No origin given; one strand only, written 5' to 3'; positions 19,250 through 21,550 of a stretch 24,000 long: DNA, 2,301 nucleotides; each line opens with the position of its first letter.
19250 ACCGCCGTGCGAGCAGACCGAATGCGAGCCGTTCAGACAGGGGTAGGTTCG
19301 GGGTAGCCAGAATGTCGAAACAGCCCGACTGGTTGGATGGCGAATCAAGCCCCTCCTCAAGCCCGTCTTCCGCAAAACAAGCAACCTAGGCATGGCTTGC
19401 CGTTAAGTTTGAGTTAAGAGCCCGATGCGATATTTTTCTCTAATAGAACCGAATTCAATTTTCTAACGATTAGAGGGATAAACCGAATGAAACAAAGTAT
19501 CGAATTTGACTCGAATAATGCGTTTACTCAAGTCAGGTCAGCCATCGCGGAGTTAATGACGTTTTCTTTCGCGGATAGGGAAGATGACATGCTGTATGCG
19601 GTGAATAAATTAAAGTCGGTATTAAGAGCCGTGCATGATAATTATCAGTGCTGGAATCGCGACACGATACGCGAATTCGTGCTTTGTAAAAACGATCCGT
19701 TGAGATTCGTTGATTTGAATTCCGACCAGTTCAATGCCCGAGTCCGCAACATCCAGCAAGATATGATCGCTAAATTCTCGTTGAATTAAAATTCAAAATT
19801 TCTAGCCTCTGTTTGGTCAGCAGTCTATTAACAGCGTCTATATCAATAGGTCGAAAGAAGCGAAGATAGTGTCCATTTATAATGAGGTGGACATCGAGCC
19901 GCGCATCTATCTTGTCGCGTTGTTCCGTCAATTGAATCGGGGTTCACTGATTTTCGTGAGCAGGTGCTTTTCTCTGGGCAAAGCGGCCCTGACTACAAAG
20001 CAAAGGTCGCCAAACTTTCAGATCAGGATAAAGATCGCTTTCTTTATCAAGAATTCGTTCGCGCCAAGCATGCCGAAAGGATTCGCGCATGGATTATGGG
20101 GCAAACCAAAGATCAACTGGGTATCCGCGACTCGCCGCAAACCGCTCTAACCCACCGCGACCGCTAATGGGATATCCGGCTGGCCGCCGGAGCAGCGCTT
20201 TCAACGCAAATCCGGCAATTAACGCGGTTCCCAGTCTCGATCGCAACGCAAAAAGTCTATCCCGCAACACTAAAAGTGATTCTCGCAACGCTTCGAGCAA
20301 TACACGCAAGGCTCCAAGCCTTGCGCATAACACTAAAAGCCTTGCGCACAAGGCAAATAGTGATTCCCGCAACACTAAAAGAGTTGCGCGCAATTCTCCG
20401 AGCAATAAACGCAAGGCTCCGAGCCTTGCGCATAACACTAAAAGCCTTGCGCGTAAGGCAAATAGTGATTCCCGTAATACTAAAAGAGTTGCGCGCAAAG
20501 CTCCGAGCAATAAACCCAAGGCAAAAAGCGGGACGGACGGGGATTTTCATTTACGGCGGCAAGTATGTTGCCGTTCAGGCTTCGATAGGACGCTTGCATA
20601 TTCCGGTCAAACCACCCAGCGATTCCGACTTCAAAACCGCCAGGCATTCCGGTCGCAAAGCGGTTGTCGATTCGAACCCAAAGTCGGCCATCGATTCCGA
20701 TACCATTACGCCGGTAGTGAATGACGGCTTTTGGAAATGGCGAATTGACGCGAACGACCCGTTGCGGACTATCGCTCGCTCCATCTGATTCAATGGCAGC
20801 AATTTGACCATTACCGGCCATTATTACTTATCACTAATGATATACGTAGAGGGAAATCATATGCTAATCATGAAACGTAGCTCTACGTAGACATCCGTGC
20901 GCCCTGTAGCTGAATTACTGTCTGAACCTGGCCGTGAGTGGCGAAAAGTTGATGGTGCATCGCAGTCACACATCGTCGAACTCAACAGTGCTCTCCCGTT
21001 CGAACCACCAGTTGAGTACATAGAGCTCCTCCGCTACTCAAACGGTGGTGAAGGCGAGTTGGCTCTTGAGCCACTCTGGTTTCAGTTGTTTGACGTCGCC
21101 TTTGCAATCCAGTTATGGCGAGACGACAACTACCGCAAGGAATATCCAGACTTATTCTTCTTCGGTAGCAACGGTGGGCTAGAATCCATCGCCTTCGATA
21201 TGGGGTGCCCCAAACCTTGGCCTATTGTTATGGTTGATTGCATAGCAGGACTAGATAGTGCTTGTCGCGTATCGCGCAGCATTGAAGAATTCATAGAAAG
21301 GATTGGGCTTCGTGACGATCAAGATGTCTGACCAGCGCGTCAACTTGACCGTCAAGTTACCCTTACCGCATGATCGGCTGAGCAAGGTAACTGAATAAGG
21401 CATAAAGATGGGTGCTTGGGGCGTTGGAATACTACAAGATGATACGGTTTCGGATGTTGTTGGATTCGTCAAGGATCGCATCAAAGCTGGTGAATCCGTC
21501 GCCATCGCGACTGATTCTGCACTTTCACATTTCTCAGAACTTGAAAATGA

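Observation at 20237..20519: Fourteen 21-bp periods in exact register carrying palindromic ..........-type sites: iteron-like or centromere-like array with no partner gene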

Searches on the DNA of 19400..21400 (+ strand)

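Call 13: search_dna_similar(query=window:19400-21400:+, collection=plasmids, mode=distant, max_rows=15)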
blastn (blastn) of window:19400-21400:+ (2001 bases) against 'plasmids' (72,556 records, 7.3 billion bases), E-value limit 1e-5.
Records with a match: 7; places in all: 9; records where one place covers at least 80% of the query: 0.
Best place of each record, by identity: 80-90% 5; 60-80% 2.
By first word of the organism name: Methylomonas 5; Methylobacter 1; Methylotuvimicrobium 1.
By predicted mobility (MOB-suite, as given by PLSDB): non-mobilizable 3; mobilizable 3; conjugative 1.
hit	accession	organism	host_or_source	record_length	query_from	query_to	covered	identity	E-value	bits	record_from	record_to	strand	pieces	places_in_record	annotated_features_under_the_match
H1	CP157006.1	Methylomonas sp. AM2-LC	-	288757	1289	1446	8%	77.2%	2e-24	123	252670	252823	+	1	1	record has no annotation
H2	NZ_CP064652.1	Methylomonas sp. LL1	soil,riparian wetland soil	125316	1277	1361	4%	81.2%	2e-12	82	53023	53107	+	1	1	none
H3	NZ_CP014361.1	Methylomonas sp. DH-1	cell culture,waste sludge of a brewery ...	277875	1312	1397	4%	75.6%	7e-6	61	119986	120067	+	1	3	none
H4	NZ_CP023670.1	Methylomonas koyamae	-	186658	425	494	3%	86.1%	2e-12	83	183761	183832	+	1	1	none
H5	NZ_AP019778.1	Methylomonas koyamae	-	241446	1196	1260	3%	86.2%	9e-11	78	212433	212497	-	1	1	none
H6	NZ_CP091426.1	Methylobacter sp. YRD-M1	isolate,wetland soil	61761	1410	1476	3%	83.6%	4e-9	73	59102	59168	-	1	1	none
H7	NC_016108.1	Methylotuvimicrobium alcaliphilum 20Z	-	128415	1287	1348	3%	82.3%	2e-6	64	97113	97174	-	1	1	none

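Call 14: search_dna_similar(query=window:19400-21400:+, collection=phages, mode=distant, max_rows=15)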
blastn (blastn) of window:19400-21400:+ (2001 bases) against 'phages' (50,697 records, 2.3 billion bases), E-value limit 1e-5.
No match.

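Call 15: get_annotated_region(hit=H2, flank=4000)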
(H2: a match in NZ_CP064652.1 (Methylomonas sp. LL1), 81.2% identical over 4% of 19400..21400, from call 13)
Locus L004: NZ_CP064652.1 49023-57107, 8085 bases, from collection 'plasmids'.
description: Methylomonas sp. LL1 plasmid unnamed1, complete sequence
organism: Methylomonas sp. LL1 (NCBI taxid 2785785)
taxonomy: Bacteria; Pseudomonadota; Gammaproteobacteria; Methylococcales; Methylococcaceae; Methylomonas; Methylomonas sp. LL1
host: -; source: soil,riparian wetland soil; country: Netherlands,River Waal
typing (MOB-suite, as given by PLSDB): non-mobilizable
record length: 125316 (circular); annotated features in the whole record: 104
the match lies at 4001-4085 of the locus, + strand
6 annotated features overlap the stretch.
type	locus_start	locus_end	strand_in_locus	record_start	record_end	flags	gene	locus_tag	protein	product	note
CDS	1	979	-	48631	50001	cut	-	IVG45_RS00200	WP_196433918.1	SEC-C metal-binding domain-containing protein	-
CDS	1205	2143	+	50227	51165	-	-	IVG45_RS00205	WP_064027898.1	DNA-binding protein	-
CDS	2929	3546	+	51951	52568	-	-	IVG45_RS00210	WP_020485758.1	recombinase family protein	GO:0006310 - DNA recombination [Evidence IEA]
CDS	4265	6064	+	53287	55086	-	-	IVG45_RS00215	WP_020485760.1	hypothetical protein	-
CDS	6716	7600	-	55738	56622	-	-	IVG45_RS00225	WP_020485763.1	hypothetical protein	-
CDS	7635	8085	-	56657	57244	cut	-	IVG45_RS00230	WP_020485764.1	hypothetical protein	-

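Call 16: get_annotated_region(hit=H3, flank=4000)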
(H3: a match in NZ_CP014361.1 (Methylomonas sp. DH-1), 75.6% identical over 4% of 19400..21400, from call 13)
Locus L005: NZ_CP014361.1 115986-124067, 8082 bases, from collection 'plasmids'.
description: Methylomonas sp. DH-1 plasmid unnamed, complete sequence
organism: Methylomonas sp. DH-1 (NCBI taxid 1727196)
taxonomy: Bacteria; Pseudomonadota; Gammaproteobacteria; Methylococcales; Methylococcaceae; Methylomonas; Methylomonas sp. DH-1
host: -; source: cell culture,waste sludge of a brewery plant; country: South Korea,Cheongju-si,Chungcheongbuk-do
typing (MOB-suite, as given by PLSDB): mobilizable; relaxase MOBH
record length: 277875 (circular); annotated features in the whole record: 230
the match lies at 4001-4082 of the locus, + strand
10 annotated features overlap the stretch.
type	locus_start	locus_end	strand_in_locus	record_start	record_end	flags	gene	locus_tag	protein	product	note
CDS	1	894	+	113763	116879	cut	-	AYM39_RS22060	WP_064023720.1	efflux RND transporter permease subunit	-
CDS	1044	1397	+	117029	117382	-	-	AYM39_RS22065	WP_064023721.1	hypothetical protein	-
CDS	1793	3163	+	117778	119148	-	-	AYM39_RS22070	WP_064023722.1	SEC-C metal-binding domain-containing protein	-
CDS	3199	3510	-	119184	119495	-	-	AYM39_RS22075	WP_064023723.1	integration host factor subunit beta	GO:0006310 - DNA recombination [Evidence IEA]; GO:0006355 - regulation of DNA-templated transcription [Evidence IEA]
CDS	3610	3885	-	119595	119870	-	-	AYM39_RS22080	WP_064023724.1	HU family DNA-binding protein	GO:0030261 - chromosome condensation [Evidence IEA]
CDS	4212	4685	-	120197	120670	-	-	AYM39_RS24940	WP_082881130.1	hypothetical protein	-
CDS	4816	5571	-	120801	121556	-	-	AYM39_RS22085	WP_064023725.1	DUF3944 domain-containing protein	-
CDS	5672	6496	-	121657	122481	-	-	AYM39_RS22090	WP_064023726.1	hypothetical protein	-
CDS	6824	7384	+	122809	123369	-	-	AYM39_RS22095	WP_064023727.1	recombinase family protein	GO:0006310 - DNA recombination [Evidence IEA]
CDS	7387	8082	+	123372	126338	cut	-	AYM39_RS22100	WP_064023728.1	Tn3 family transposase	-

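Call 17: get_annotated_region(hit=H1, flank=4000)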
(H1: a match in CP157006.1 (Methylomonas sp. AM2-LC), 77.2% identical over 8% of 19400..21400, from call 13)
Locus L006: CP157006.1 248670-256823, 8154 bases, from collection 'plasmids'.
description: Methylomonas sp. AM2-LC plasmid unnamed1, complete sequence
organism: Methylomonas sp. AM2-LC (NCBI taxid 3153301)
taxonomy: Bacteria; Pseudomonadota; Gammaproteobacteria; Methylococcales; Methylococcaceae; Methylomonas; Methylomonas sp. AM2-LC
host: -; source: -; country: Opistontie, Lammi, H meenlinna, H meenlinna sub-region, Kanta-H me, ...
typing (MOB-suite, as given by PLSDB): non-mobilizable
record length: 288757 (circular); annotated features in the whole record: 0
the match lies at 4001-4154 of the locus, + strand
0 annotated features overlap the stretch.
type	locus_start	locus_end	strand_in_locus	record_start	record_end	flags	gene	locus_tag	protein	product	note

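Call 41: search_rna_families(source=window, start=19800, end=21000, threshold=evalue, max_evalue=10, show_alignments=3)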
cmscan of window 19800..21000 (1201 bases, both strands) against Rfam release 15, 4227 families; matches with E-value up to 10: 5.
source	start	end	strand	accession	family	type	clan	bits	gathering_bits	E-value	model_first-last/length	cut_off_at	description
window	20306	20429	-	RF03816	MIR6297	Gene; miRNA;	-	23.6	114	0.14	1-107/107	no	MIR6297 microRNA precursor family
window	20608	20651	-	RF03186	mir-3689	Gene; miRNA;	-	20.3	58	0.37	15-58/72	no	mir-3689 microRNA precursor family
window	20403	20469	-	RF02343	ar9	Gene; sRNA;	-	18.8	45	3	1-149/149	no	Alphaproteobacterial sRNA ar9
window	20282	20348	-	RF04241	mir-5014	Gene; miRNA;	-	17.3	101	2.3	1-123/123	no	mir-5014 microRNA precursor family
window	20382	20456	-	RF04138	mir-9243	Gene; miRNA;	-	16.7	83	5.2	1-86/86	no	mir-9243 microRNA precursor family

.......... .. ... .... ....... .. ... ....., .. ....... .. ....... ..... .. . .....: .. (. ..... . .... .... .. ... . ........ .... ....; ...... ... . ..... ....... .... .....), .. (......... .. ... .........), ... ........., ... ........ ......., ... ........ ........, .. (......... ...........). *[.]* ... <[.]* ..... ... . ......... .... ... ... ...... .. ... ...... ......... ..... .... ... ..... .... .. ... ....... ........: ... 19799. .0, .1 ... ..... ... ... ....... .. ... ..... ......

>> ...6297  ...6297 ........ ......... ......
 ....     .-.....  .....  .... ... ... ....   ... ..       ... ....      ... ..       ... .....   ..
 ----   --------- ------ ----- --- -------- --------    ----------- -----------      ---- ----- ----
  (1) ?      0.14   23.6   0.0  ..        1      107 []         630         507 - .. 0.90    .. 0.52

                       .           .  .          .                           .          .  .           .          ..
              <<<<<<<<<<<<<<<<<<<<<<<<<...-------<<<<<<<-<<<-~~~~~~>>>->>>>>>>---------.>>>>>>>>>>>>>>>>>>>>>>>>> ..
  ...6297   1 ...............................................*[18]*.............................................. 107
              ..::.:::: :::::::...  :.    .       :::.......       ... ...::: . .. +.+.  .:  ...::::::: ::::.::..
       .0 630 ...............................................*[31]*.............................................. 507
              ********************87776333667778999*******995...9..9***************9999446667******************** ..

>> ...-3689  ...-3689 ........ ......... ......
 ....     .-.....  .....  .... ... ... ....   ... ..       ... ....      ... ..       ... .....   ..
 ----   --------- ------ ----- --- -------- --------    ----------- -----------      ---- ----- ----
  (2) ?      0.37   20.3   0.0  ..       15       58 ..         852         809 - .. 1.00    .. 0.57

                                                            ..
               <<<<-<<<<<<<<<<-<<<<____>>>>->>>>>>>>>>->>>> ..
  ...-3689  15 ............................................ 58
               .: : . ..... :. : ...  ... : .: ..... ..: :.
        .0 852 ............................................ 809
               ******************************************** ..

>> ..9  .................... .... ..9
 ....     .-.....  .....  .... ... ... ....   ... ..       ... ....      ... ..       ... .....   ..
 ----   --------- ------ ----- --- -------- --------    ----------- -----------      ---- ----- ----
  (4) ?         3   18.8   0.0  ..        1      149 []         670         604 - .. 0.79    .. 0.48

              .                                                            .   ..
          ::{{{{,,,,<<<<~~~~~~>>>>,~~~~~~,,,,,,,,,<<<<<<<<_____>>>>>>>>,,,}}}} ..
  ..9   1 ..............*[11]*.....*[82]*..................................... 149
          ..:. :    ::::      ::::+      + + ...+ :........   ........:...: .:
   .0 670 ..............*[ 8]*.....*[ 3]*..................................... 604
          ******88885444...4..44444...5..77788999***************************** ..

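Call 42: get_annotated_region(hit=H5, flank=3000)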
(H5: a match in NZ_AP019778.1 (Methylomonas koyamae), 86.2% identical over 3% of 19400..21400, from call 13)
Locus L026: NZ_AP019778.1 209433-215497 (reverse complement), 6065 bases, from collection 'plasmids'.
description: Methylomonas koyamae strain Fw12E-Y plasmid pFW12EY, complete sequence
organism: Methylomonas koyamae (NCBI taxid 702114)
taxonomy: Bacteria; Pseudomonadota; Gammaproteobacteria; Methylococcales; Methylococcaceae; Methylomonas; Methylomonas koyamae
host: -; source: -; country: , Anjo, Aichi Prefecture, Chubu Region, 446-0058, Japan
typing (MOB-suite, as given by PLSDB): mobilizable; relaxase MOBH
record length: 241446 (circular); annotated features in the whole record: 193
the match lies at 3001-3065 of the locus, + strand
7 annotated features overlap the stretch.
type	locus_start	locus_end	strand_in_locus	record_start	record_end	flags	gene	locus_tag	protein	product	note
CDS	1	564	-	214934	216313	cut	-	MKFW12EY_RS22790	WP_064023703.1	hypothetical protein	-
CDS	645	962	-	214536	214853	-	-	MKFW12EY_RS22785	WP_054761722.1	DNA-binding transcriptional regulator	-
CDS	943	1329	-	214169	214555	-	-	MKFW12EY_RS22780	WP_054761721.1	type II toxin-antitoxin system RelE/ParE family toxin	-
CDS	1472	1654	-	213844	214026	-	-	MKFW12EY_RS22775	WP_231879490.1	WGR domain-containing protein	-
CDS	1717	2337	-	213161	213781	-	-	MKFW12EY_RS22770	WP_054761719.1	recombinase family protein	GO:0006310 - DNA recombination [Evidence IEA]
CDS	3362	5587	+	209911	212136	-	-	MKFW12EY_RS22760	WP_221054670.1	type I secretion system permease/ATPase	GO:0030253 - protein secretion by the type I secretion system [Evidence IEA]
CDS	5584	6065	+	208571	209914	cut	-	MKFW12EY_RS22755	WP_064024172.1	HlyD family type I secretion periplasmic adaptor subunit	GO:0030253 - protein secretion by the type I secretion system [Evidence IEA]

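Call 43: get_annotated_region(hit=H7, flank=3000)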
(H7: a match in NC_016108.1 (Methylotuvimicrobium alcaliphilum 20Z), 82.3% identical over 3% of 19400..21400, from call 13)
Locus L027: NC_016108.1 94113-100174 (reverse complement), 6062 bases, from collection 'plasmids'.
description: Methylotuvimicrobium alcaliphilum 20Z plasmid MEALZ_p, complete sequence
organism: Methylotuvimicrobium alcaliphilum 20Z (NCBI taxid 1091494)
taxonomy: Bacteria; Pseudomonadota; Gammaproteobacteria; Methylococcales; Methylococcaceae; Methylotuvimicrobium; Methylotuvimicrobium alcaliphilum; Methylotuvimicrobium alcaliphilum 20Z
host: -; source: -; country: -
typing (MOB-suite, as given by PLSDB): conjugative; relaxase MOBP; mating-pair formation MPF_T
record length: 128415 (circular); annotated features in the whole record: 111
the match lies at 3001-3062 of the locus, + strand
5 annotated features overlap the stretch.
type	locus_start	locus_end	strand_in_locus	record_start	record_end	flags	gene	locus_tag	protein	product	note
CDS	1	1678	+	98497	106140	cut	-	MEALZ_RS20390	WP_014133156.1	strawberry notch-like NTP hydrolase domain-containing protein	-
CDS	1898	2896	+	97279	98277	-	-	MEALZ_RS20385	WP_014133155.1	hypothetical protein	-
CDS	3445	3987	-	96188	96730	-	-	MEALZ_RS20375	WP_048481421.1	hypothetical protein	-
CDS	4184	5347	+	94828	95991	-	-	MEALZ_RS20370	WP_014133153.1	AAA family ATPase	-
CDS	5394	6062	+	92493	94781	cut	-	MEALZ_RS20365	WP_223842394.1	S8 family peptidase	-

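Call 44: get_annotated_region(hit=H6, flank=3000)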
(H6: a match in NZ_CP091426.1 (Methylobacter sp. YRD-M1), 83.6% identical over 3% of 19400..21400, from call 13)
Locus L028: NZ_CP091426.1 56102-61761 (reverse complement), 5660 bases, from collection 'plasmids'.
description: Methylobacter sp. YRD-M1 plasmid unnamed2, complete sequence
organism: Methylobacter sp. YRD-M1 (NCBI taxid 2911520)
taxonomy: Bacteria; Pseudomonadota; Gammaproteobacteria; Methylococcales; Methylococcaceae; Methylobacter; Methylobacter sp. YRD-M1
host: -; source: isolate,wetland soil; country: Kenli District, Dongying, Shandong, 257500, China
typing (MOB-suite, as given by PLSDB): non-mobilizable
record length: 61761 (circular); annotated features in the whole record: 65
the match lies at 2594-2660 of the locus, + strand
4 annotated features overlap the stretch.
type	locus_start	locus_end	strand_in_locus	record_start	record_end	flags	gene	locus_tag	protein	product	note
CDS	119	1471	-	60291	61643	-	-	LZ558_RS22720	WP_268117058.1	IS1182 family transposase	-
CDS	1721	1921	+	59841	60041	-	-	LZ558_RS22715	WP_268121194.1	cold-shock protein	-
CDS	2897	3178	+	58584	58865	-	-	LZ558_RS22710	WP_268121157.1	hypothetical protein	-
CDS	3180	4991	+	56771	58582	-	-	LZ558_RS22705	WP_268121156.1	tyrosinase family protein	-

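Call 45: get_annotated_region(hit=H4, flank=3000)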
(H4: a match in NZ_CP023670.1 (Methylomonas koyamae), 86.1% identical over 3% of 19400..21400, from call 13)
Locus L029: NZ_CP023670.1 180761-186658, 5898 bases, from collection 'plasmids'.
description: Methylomonas koyamae strain LM6 plasmid pLM6, complete sequence
organism: Methylomonas koyamae (NCBI taxid 702114)
taxonomy: Bacteria; Pseudomonadota; Gammaproteobacteria; Methylococcales; Methylococcaceae; Methylomonas; Methylomonas koyamae
host: -; source: -; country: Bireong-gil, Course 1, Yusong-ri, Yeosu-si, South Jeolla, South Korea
typing (MOB-suite, as given by PLSDB): mobilizable; relaxase MOBH
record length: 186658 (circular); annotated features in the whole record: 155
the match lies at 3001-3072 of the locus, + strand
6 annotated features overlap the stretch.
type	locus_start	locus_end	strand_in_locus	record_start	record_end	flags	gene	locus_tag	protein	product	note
CDS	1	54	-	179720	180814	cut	-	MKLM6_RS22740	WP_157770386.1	hypothetical protein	-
CDS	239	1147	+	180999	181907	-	-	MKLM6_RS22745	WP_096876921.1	ParA family protein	-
CDS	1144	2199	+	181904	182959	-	-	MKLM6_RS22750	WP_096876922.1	ParB N-terminal domain-containing protein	-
CDS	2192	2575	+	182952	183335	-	-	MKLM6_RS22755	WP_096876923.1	hypothetical protein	-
CDS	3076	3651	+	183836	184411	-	-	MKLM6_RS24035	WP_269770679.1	transposase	GO:0006313 - DNA transposition [Evidence IEA]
CDS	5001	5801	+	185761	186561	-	-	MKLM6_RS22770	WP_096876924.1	retropepsin-like aspartic protease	GO:0006508 - proteolysis [Evidence IEA]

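Call 55: search_dna_similar(query=window:20195-20600:+, collection=plasmids, mode=distant, max_evalue=1, max_rows=25)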
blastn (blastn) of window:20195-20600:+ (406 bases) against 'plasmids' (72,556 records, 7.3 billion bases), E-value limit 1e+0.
No match.
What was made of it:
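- Closest known: Plasmid partition centromeres. Different: Absent from 72,556 plasmids (calls 13, 55).
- The array is absent from plasmids and phages (calls 13, 14, 55).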

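Call 88: search_dna_similar(query=window:20531-20900:+, collection=plasmids, mode=distant, max_evalue=0.01, max_rows=40)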
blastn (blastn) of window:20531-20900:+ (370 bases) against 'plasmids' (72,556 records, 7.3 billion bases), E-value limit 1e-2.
Records with a match: 6; places in all: 9; records where one place covers at least 80% of the query: 0.
Best place of each record, by identity: 80-90% 4; 60-80% 2.
By first word of the organism name: Methylomonas 4; Methylobacter 1; Methylotuvimicrobium 1.
By predicted mobility (MOB-suite, as given by PLSDB): non-mobilizable 3; mobilizable 2; conjugative 1.
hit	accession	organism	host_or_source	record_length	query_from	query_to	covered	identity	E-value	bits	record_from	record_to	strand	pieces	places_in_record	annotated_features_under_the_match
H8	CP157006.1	Methylomonas sp. AM2-LC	-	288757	158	315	43%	77.2%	4e-25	123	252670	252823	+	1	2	record has no annotation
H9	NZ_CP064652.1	Methylomonas sp. LL1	soil,riparian wetland soil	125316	146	230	23%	81.2%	4e-13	82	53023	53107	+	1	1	none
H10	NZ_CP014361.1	Methylomonas sp. DH-1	cell culture,waste sludge of a brewery ...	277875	181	266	23%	75.6%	1e-6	61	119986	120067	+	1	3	none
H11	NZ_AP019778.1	Methylomonas koyamae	-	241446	65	129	18%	86.2%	2e-11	78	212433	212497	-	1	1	none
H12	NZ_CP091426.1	Methylobacter sp. YRD-M1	isolate,wetland soil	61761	279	345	18%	83.6%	7e-10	73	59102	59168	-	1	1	none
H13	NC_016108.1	Methylotuvimicrobium alcaliphilum 20Z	-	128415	156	217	17%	82.3%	4e-7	64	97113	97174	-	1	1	none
